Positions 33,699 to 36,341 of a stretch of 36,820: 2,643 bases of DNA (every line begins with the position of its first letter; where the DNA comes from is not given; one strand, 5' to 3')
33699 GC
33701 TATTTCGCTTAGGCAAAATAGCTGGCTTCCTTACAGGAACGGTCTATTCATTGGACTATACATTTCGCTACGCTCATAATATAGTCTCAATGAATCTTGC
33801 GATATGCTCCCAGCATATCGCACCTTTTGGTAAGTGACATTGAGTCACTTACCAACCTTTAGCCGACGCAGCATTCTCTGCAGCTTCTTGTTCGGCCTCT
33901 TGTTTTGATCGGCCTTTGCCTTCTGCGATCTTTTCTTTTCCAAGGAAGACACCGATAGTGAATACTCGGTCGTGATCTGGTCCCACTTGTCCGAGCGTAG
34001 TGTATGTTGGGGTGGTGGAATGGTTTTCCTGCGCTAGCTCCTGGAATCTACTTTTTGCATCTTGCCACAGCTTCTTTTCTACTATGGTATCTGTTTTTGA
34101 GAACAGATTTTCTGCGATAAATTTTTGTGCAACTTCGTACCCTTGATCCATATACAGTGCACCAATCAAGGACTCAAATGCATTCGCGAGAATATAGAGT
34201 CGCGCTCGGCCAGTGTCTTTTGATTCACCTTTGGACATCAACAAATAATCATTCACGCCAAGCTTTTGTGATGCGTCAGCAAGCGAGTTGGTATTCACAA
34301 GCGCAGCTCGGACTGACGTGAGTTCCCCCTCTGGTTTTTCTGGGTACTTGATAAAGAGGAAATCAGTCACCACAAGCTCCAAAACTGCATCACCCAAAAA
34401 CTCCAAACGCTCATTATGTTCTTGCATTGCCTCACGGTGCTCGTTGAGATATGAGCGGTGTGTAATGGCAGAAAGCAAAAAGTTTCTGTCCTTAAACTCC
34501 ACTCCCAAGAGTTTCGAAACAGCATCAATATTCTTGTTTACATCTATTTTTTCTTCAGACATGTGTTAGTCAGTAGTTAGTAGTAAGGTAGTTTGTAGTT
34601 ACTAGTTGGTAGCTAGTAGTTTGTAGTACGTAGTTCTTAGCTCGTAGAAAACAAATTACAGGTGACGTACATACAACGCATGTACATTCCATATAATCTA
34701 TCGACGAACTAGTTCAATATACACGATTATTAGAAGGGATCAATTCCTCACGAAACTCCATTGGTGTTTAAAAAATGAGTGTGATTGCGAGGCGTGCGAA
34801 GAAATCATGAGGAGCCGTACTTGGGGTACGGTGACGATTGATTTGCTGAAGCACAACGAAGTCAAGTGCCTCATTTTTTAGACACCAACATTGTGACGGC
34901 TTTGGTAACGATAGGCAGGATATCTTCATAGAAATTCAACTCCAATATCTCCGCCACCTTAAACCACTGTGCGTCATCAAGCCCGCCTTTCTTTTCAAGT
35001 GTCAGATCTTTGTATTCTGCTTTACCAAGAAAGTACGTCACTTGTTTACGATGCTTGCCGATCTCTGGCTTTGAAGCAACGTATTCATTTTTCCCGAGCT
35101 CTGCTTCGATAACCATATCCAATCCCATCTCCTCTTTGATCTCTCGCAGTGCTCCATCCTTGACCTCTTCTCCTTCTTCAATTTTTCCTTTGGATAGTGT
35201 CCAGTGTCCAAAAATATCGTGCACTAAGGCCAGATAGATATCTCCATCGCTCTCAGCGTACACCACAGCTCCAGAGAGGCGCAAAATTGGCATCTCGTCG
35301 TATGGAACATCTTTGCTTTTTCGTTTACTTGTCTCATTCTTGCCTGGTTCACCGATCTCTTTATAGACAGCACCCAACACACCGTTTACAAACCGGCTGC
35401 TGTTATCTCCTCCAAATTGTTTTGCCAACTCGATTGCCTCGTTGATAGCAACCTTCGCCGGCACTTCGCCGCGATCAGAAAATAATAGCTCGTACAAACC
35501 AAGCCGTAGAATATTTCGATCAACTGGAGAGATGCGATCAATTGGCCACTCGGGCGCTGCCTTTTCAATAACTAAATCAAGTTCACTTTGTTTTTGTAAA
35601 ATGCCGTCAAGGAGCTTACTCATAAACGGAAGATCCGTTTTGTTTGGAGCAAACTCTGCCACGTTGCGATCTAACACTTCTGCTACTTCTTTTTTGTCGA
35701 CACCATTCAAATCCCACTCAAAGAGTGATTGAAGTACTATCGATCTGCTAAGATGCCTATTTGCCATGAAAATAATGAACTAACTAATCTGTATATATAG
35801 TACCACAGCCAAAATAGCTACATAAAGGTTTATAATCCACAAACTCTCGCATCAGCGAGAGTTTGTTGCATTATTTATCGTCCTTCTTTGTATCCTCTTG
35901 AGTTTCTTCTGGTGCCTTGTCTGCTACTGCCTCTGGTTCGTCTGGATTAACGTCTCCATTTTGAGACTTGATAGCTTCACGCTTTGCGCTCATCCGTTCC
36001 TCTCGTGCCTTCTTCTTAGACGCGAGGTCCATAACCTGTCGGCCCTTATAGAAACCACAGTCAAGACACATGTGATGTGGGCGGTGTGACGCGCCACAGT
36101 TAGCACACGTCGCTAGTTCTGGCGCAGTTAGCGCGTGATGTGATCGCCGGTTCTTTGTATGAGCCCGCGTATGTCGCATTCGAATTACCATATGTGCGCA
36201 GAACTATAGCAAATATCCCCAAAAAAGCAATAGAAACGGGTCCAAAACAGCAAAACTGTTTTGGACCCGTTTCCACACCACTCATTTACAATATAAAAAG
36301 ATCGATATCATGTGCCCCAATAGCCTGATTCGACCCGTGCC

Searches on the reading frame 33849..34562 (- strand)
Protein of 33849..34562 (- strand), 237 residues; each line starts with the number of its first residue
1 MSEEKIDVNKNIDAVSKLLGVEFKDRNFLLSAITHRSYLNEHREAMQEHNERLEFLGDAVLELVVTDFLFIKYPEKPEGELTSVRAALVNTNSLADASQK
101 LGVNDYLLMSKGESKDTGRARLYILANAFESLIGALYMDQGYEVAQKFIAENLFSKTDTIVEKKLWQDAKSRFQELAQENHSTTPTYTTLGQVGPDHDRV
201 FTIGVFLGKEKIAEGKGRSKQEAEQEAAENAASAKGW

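Call 72: search_protein_families(library=pfam, proteins=[window:33849-34562:-])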
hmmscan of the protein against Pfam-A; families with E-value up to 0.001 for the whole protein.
window:33849-34562:- (237 aa): 4 families
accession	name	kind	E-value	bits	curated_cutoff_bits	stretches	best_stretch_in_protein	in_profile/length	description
PF14622.11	Ribonucleas_3_3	-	4.9e-39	133.9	35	1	26-156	2-127/128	Ribonuclease-III-like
PF00636.31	Ribonuclease_3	-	2.8e-26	92.7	27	1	51-141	1-102/102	Ribonuclease III domain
PF00035.32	dsrm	-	6.5e-17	62.3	23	1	169-231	1-62/66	Double-stranded RNA binding motif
PF22935.1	RM44_endonuclase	-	7.6e-11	42.7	27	1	12-136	6-139/139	Large ribosomal subunit protein mL44, endonuclease domain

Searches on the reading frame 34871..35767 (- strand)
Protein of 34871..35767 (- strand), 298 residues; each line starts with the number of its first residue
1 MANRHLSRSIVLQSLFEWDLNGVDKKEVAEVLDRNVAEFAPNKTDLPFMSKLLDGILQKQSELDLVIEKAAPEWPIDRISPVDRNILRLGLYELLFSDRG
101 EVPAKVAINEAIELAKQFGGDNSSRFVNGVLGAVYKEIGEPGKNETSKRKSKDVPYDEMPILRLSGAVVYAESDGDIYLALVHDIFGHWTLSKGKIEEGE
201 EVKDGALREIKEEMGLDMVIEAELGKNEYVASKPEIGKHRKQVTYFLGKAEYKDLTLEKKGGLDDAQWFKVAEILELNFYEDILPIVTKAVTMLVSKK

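Call 72: search_protein_families(library=pfam, proteins=[window:34871-35767:-])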
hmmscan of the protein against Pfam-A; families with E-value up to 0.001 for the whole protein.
window:34871-35767:- (298 aa): 2 families
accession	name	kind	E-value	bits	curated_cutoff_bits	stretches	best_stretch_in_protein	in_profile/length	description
PF01029.23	NusB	-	2e-36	125.7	23.1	1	7-136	3-133/133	NusB family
PF00293.34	NUDIX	-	2.7e-14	53.8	21.1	1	168-282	9-126/134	NUDIX domain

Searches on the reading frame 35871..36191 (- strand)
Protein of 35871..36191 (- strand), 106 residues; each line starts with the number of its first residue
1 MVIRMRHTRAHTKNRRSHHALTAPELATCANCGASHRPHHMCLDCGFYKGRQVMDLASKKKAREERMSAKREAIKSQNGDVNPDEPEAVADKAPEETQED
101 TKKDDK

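Call 72: search_protein_families(library=pfam, proteins=[window:35871-36191:-])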
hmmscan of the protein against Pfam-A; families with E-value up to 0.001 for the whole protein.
window:35871-36191:- (106 aa): 1 family
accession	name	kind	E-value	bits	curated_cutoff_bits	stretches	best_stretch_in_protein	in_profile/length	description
PF01783.29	Ribosomal_L32p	-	1.2e-18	67.5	21.3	1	6-54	6-54/56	Ribosomal L32p protein family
